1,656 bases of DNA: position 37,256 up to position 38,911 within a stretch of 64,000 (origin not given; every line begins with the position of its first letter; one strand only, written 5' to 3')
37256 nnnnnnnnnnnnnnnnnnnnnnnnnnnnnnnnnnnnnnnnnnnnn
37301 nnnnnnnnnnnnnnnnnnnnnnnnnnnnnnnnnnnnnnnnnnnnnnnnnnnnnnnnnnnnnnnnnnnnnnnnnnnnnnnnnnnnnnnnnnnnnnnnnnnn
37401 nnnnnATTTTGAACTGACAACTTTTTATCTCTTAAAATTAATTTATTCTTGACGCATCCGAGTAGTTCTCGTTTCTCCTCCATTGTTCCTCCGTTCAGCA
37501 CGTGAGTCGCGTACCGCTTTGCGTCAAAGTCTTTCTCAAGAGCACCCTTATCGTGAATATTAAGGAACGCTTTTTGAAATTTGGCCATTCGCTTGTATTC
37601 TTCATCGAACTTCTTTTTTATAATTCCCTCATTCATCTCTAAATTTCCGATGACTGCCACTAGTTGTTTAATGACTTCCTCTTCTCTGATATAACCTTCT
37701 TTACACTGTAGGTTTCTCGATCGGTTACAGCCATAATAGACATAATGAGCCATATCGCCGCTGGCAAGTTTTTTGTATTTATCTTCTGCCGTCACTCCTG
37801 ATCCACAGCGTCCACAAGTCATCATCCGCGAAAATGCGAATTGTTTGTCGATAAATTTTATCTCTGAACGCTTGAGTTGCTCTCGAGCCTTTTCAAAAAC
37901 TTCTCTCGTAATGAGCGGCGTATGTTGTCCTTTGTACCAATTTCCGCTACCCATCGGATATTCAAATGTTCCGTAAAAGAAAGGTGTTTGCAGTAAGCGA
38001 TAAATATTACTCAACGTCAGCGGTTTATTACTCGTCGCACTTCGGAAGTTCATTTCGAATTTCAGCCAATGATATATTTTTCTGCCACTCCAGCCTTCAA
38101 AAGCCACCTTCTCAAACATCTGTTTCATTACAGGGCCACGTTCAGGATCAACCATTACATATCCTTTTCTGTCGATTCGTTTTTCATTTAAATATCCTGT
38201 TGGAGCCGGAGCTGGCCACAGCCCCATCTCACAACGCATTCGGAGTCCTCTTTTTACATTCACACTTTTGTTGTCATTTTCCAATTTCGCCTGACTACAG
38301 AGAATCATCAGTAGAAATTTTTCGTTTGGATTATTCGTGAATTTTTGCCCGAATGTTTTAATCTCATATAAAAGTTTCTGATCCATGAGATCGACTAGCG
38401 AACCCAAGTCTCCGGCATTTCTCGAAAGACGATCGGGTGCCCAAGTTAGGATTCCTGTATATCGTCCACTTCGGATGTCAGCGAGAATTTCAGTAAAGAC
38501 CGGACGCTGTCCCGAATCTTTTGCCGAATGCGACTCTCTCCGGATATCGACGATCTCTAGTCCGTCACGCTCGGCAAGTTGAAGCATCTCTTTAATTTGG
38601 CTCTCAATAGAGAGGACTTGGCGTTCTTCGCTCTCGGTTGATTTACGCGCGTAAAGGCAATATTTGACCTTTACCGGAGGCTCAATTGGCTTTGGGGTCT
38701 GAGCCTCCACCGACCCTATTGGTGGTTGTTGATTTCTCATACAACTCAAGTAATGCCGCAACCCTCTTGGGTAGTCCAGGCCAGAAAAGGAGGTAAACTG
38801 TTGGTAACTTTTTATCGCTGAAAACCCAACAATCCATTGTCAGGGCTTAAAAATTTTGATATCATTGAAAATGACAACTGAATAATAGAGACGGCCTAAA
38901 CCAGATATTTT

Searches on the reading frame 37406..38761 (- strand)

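Call 47: search_protein_families(library=pfam, proteins=[window:37406-38761:-], max_evalue=0.001)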
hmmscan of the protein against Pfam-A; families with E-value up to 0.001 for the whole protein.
window:37406-38761:- (452 aa): 3 families
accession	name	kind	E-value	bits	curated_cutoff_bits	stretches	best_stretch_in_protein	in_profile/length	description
PF00239.26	Resolvase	-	4.5e-19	69.4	23.3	1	36-180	3-143/145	Resolvase, N terminal domain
PF07508.19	Recombinase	-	7.1e-11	42.7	21.1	1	206-298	1-101/102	Recombinase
PF13408.12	Zn_ribbon_recom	-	6.4e-08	33.3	25.3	1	310-371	2-57/58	Recombinase zinc beta ribbon domain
